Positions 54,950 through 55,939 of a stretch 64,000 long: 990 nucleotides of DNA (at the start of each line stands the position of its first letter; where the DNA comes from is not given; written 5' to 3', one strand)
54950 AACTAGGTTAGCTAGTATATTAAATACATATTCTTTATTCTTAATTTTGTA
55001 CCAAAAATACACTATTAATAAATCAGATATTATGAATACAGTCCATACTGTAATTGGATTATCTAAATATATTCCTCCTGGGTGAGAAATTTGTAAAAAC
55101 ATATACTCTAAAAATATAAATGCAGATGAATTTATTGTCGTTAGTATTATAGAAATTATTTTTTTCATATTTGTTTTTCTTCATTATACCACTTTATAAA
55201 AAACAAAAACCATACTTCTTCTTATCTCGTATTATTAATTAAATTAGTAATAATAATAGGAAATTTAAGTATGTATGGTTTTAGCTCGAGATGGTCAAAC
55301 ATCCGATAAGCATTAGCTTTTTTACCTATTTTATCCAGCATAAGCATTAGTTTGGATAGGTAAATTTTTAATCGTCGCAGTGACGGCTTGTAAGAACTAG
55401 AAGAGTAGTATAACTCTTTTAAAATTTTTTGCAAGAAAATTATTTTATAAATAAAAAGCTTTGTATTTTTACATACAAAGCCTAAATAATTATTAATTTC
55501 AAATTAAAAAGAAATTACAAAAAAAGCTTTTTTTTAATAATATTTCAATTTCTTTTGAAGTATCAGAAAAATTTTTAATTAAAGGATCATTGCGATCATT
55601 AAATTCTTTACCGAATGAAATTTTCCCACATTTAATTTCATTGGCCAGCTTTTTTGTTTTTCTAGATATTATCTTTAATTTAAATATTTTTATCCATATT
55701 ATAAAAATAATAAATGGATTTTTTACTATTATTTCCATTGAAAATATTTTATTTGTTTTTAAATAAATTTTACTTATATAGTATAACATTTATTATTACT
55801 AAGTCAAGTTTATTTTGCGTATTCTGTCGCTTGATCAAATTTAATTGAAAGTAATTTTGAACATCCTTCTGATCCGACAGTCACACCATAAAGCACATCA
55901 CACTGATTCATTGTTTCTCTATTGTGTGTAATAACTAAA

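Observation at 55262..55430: GC-enriched, ORF-poor interval with stacked hairpins and a duplicated 11-mer: candidate small RNA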

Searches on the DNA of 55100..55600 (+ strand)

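Call 4: search_rna_families(source=window, start=55100, end=55600, threshold=evalue, max_evalue=10, show_alignments=3)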
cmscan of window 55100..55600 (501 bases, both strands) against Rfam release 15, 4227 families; matches with E-value up to 10: 4.
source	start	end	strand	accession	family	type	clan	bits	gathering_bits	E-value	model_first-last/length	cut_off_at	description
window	55431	55481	+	RF02418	Spd-sr07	Gene; sRNA;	-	18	55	3.6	1-63/63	no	Streptococcus sRNA Spd-sr07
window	55438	55481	+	RF02998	IS605-orfB-II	Gene; sRNA;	-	14.5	88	7.5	104-149/155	no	IS605-orfB-II RNA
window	55403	55429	+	RF00066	U7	Gene; snRNA;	-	14.2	34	1.8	1-62/62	no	U7 small nuclear RNA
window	55428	55473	+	RF02350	psRNA6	Gene; sRNA;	-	9.7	60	2.6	1-333/333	no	Nitrosomonas sRNA psRNA6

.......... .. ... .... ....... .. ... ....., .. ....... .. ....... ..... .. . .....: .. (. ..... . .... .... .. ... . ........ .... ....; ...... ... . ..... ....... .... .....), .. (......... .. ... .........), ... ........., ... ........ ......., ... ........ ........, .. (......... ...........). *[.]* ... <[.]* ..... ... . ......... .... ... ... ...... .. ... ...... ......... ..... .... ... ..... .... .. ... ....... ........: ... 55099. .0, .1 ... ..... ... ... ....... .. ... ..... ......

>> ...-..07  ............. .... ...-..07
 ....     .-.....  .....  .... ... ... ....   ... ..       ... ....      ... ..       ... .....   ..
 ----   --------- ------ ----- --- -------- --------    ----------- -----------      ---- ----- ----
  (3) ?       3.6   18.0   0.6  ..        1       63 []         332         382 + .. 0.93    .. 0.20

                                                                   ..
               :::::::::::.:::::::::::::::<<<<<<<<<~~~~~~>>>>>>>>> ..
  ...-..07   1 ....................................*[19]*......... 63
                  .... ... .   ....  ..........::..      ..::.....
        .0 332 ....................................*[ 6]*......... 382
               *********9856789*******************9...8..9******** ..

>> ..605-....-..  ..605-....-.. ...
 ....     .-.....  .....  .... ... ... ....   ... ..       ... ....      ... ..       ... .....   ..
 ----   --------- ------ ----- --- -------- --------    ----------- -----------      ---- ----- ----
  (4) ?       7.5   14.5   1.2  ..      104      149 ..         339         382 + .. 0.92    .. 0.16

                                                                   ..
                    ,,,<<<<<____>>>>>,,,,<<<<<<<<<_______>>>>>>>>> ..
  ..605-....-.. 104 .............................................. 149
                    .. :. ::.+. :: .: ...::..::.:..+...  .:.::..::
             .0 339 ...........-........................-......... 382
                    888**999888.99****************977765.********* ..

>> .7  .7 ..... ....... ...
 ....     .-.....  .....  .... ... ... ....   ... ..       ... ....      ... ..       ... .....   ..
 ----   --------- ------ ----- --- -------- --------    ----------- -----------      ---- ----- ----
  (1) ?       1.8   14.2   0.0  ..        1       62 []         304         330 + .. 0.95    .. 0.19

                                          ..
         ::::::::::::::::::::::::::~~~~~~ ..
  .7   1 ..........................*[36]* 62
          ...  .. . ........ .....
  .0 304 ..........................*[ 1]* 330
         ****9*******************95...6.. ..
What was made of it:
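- On Any curated RNA family (Rfam 15): It gives one chance-level U7 snRNA hit (14 bits, E = 1.8) over the terminal hairpin at 55403-55429 and three chance-level hits beyond 55428 (call 4).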

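Call 41: search_dna_similar(query=window:55200-55450:+, collection=phages, mode=distant, max_evalue=1)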
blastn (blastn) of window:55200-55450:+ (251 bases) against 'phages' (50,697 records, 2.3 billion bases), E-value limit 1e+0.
Records with a match: 3; places in all: 3; records where one place covers at least 80% of the query: 0.
Best place of each record, by identity: 90-95% 3.
By first word of the organism name: Fusobacterium 1; Enterococcus 1; Thermus 1.
By host as written in the record: Fusobacterium nucleatum ATCC 25586 1; Enterococcus cecorum 1; Thermus thermophilus HB8 1.
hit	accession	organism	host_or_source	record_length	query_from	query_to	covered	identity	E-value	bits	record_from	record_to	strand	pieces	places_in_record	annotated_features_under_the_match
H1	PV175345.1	Fusobacterium phage JD-Fnp7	Fusobacterium nucleatum ATCC 25586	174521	57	85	12%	93.1%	2e-1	41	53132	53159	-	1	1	record has no annotation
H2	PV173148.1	Enterococcus phage vB_CECAV_04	Enterococcus cecorum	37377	218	245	11%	92.9%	7e-2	43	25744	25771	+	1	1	hypothetical protein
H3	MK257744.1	Thermus phage YS40_Isch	Thermus thermophilus HB8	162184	149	174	10%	92.3%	8e-1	39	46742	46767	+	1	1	hypothetical protein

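Call 42: search_dna_similar(query=window:55200-55450:+, collection=plasmids, mode=distant, max_evalue=1)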
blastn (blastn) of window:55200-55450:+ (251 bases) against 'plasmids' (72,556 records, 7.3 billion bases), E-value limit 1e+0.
Records with a match: 8; places in all: 8; records where one place covers at least 80% of the query: 0.
Best place of each record, by identity: >=99% 1; 90-95% 2; 80-90% 5.
By first word of the organism name: Bacillus 2; Clostridioides 1; Halocatena 1; Paraclostridium 1; Sphingobacterium 1; Legionella 1; Streptococcus 1.
By predicted mobility (MOB-suite, as given by PLSDB): non-mobilizable 5; mobilizable 3.
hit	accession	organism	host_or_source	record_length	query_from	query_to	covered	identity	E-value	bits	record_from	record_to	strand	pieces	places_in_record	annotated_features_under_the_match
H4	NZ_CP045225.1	Clostridioides difficile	Sus scrofa domestica,feces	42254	14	62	20%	81.6%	2e-1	43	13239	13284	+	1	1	none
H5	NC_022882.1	Bacillus thuringiensis YBT-1518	-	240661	31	76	18%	83.0%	2e-1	43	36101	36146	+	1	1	none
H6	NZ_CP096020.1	Halocatena salina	cell culture,sediment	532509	32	71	16%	85.4%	6e-2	45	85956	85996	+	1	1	none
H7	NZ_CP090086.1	Bacillus cereus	cell culture,Contaminated soil sample ...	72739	32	72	16%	82.9%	8e-1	42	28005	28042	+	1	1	stage II sporulation protein M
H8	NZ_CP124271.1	Paraclostridium sordellii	Vulpes vulpes,whole organism,intestine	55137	31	67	15%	86.8%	8e-1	41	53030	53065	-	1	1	none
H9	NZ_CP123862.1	Sphingobacterium faecium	Cell culture,Feedlot Water bowl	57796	107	138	13%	90.6%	8e-1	42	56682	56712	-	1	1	ParA family protein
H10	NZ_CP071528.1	Legionella lytica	Acanthamoeba castellanii,bacterial ...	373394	210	239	12%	90.0%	8e-1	42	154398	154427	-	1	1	EAL domain-containing protein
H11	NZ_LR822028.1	Streptococcus thermophilus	cow raw milk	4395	222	244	9%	100.0%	2e-1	43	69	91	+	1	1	none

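Call 76: build_rna_model(alignment_id=A2)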
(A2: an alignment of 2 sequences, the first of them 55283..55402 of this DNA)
Model R1 built from alignment A2 (2 sequences, 120 columns); structure: RNAalifold consensus.
model positions 120; base pairs 32; branch points 3; effective number of sequences 0.73; information 0.591 bits per position. Calibrated on 0.2 Mb of random sequence (short: E-values are rough).
structure used (alignment columns):
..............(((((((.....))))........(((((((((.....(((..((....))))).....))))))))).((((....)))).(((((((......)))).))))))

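Call 78: search_with_rna_model(model_id=R1, sources=[window, L001, L002, L003, L004, L005, L006, L007, L008, L009, L010, L011, L012, L013, L014, L015, L016, L017, L018, L019, L020, L021, L022, L023, L024, L025, L026, L027, L028, L029, L030, L031, L032, L033, L034, L035, L036, L037, L038, L039, L040, L041, L042, L043, L044, L045, L046, L047, L048, L049, L050, L051, L052, L053, L054, L055, L056, L057, L058, L059, L060, L061, L081, L082, L083, L084, L085, L086, L087, L088, L089, L090, L091, L092, L093, L094, L095, L096, L097, L098, L099, L100, L162, L164, L166, L167, L169, L172, L198, L200, L201, L202, L203, L204, L205, L206], max_evalue=10)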
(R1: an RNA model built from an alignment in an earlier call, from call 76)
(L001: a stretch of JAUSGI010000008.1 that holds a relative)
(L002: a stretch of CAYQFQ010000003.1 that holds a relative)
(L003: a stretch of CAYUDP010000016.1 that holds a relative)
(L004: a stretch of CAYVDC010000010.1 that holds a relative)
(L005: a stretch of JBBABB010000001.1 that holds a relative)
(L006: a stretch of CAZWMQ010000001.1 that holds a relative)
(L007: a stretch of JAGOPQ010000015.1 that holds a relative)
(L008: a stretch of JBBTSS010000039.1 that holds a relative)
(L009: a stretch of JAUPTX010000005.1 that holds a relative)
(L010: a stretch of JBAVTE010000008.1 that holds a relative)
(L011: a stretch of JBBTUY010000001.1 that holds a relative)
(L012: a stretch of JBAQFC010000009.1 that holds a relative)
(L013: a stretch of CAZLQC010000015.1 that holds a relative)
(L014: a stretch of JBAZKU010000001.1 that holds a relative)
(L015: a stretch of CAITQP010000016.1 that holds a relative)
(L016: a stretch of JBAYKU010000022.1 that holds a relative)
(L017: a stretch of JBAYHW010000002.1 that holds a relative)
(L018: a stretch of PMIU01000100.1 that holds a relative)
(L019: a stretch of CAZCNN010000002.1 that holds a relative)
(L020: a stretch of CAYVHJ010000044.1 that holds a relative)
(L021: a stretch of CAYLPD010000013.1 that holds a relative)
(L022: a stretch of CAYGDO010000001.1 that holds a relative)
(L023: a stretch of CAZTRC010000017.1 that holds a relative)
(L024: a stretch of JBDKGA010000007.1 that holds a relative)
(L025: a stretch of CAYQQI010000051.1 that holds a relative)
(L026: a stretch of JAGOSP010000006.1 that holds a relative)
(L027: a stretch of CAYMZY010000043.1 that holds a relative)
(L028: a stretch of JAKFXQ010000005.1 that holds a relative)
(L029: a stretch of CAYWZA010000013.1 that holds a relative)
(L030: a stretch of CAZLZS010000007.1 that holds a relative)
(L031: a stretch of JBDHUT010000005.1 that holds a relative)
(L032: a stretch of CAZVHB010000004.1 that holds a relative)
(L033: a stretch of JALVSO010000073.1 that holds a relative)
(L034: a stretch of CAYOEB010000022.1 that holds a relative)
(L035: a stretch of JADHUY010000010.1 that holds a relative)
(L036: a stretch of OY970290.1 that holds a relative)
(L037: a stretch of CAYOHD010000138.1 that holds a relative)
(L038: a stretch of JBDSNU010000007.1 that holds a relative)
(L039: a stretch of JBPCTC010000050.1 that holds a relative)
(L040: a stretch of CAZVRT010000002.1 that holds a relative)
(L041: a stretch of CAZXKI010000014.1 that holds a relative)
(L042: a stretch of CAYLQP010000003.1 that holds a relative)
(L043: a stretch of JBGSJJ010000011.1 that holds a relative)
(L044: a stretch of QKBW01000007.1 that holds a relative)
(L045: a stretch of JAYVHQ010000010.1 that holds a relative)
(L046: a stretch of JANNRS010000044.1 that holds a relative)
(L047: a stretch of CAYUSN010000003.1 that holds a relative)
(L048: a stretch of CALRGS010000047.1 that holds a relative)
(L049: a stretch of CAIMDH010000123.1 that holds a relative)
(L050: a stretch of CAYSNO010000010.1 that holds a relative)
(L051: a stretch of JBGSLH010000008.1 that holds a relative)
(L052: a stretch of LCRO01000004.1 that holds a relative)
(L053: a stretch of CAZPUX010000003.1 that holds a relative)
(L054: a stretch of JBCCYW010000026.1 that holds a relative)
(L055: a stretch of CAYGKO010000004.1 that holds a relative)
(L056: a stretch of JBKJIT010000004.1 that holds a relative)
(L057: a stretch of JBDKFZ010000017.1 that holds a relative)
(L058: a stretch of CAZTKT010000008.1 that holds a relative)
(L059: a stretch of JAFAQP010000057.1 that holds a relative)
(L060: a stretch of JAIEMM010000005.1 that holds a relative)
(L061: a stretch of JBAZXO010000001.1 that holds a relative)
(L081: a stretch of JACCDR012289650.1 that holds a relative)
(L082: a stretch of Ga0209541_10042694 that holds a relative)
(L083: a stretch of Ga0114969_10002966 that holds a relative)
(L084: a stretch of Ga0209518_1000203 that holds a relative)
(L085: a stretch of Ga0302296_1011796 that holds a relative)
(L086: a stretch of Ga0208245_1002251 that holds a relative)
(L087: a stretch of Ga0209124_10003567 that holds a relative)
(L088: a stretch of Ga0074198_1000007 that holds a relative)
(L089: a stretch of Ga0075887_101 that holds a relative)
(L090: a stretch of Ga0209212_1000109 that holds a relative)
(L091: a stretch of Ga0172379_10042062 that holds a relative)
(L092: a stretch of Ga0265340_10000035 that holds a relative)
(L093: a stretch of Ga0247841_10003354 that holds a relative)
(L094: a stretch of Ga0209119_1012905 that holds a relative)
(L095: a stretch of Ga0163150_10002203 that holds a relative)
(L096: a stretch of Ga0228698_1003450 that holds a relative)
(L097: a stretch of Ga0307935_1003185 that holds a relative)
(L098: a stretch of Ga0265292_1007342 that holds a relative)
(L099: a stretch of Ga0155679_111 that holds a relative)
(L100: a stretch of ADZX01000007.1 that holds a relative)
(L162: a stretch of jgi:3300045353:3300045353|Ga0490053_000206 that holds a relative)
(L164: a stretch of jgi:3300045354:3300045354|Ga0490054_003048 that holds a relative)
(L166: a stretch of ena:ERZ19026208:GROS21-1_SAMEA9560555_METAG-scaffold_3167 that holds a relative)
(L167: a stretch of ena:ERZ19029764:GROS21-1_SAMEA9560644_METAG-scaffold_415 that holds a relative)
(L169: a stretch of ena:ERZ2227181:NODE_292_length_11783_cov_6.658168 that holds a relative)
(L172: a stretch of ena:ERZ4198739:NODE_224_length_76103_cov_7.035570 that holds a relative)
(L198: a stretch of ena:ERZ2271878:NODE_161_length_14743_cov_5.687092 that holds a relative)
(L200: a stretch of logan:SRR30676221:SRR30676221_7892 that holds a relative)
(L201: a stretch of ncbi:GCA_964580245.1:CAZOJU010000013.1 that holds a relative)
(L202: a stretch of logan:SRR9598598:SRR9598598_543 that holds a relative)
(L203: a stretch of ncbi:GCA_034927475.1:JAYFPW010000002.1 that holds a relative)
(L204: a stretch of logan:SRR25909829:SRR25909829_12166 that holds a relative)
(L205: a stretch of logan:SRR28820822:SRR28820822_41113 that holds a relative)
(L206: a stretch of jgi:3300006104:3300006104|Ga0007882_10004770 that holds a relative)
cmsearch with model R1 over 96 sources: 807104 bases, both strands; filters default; matches with E-value up to 10: 4.
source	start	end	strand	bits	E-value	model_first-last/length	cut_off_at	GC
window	55283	55402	-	156.9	3.3e-30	1-120/120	no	0.37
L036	8312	8421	+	15.5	3.2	1-120/120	no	0.49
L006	7195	7249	-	14.9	4.4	1-120/120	no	0.24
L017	8962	9086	-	14.9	4.4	1-120/120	no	0.28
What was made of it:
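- On Conserved structured sRNA (any): The covariance model R1 finds only the query itself in 807 kb (call 78).
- Tried and rejected: A single-sequence covariance model found only the query itself (calls 76, 78).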

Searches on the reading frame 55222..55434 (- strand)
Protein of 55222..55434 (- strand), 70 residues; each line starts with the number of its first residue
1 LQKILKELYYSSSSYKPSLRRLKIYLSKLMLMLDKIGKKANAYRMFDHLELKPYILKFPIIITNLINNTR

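Call 12: search_protein_families(library=pfam, proteins=[window:55222-55434:-], max_evalue=1)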
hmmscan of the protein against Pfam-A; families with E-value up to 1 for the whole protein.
window:55222-55434:- (70 aa): 1 family
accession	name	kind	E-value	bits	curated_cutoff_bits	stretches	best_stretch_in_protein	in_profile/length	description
PF05043.19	Mga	-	0.043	14.8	21.1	1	1-33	33-65/87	Mga helix-turn-helix domain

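Call 18: find_homologous_proteins(query=window:55225-55434:-, max_evalue=10)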
Query window:55225-55434:-: no candidate shares three 5-residue words with the query. No homologue found.

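Call 61: predict_structure(protein=window:55225-55434:-)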
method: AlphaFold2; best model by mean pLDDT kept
length: 70 residues; sequences in the alignment: 1
mean_pLDDT: 61.9   pTM: 0.40
mean pLDDT of the five models: 61.9, 61.2, 60.8, 60.2, 58.3
residues with pLDDT >= 90: 0; 70-90: 20; 50-70: 35; < 50: 15
segments of 3 or more residues with pLDDT < 50: 59-70
pLDDT, mean of each block of 10 residues (from residue 1): 60 59 76 77 64 51 46
secondary structure, 60 per line:
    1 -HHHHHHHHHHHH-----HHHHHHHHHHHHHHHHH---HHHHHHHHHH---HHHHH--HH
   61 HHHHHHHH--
elements in order: H2-13 H19-35 H39-48 H52-56 H59-68
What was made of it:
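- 55222..55434 (-): 70-aa ORF (TTG start) inside a 93-codon stop-free frame (to 55503). Probably not a native gene. An internal AUG at 55347 would give 41 aa. AlphaFold2 pLDDT is 62 (call 61).
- AlphaFold2 predicts five helices (call 61). pLDDT is only 62 (call 61).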

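Call 62: search_protein_representatives(protein=window:55225-55434:-)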
Query: 70 residues. Proteins with E-value up to 0.001 (for the whole library): 1; up to 1e-10: 0; up to 1e-30: 0. The best 1 are listed.
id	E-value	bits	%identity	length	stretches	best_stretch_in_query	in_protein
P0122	1.9e-09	53.5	28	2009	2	7-45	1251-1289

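Call 64: search_protein_families(library=pfam, proteins=[P0122], max_evalue=0.01)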
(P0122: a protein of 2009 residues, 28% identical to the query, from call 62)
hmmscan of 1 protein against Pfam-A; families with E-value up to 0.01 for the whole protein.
P0122 (2009 aa): 2 families
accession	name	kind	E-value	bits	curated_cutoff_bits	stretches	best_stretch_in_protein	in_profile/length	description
PF24159.1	FAKV_Clamp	-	1e-11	44.9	27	0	179-220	120-161/348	FAKV Clamp protein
PF02175.22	7TM_GPCR_Srb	-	0.00066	20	21.7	0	844-885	116-157/236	Serpentine type 7TM GPCR chemoreceptor Srb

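Call 70: search_protein_families(library=padloc, proteins=[window:55222-55434:-], max_evalue=1)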
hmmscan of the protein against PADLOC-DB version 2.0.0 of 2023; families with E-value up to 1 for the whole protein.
window:55222-55434:- (70 aa): 0 families

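Call 71: search_protein_families(library=phrogs, proteins=[window:55222-55434:-], max_evalue=1)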
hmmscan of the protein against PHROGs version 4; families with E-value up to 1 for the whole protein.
window:55222-55434:- (70 aa): 1 family
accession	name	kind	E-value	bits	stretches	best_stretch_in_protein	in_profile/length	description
phrog_31706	-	unknown function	0.056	14.4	1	39-58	9-28/43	-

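Call 72: search_protein_families(library=ncbifam, proteins=[window:55222-55434:-], max_evalue=1)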
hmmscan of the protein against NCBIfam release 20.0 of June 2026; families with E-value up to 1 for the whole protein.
window:55222-55434:- (70 aa): 0 families

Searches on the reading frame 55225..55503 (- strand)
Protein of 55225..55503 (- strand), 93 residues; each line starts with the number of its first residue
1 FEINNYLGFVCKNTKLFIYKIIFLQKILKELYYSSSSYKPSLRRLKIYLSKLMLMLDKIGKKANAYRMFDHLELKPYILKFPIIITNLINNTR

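Call 88: search_dna_similar(query=window:55225-55503:-, collection=phages, mode=protein, max_evalue=1, max_rows=10)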
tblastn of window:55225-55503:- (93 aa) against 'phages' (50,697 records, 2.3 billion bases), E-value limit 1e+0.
No match.

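Call 89: search_dna_similar(query=window:55225-55503:-, collection=plasmids, mode=protein, max_evalue=1, max_rows=10)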
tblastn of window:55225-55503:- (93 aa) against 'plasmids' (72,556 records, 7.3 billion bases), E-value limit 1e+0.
No match.
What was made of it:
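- Tried and rejected: blastn and tblastn against phages and plasmids found nothing (calls 41, 42, 88, 89).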

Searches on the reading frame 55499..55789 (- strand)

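Call 12: search_protein_families(library=pfam, proteins=[window:55499-55789:-], max_evalue=1)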
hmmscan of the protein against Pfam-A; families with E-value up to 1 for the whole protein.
window:55499-55789:- (96 aa): 0 families

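Call 70: search_protein_families(library=padloc, proteins=[window:55499-55789:-], max_evalue=1)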
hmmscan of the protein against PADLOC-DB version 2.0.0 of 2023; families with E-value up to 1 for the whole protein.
window:55499-55789:- (96 aa): 0 families

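Call 71: search_protein_families(library=phrogs, proteins=[window:55499-55789:-], max_evalue=1)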
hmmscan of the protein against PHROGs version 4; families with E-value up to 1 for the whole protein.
window:55499-55789:- (96 aa): 1 family
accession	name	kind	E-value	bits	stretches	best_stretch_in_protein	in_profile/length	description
phrog_17405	-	head and packaging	0.023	15.7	1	24-61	48-85/121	head protein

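Call 72: search_protein_families(library=ncbifam, proteins=[window:55499-55789:-], max_evalue=1)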
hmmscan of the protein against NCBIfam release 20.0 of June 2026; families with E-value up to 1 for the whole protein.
window:55499-55789:- (96 aa): 0 families
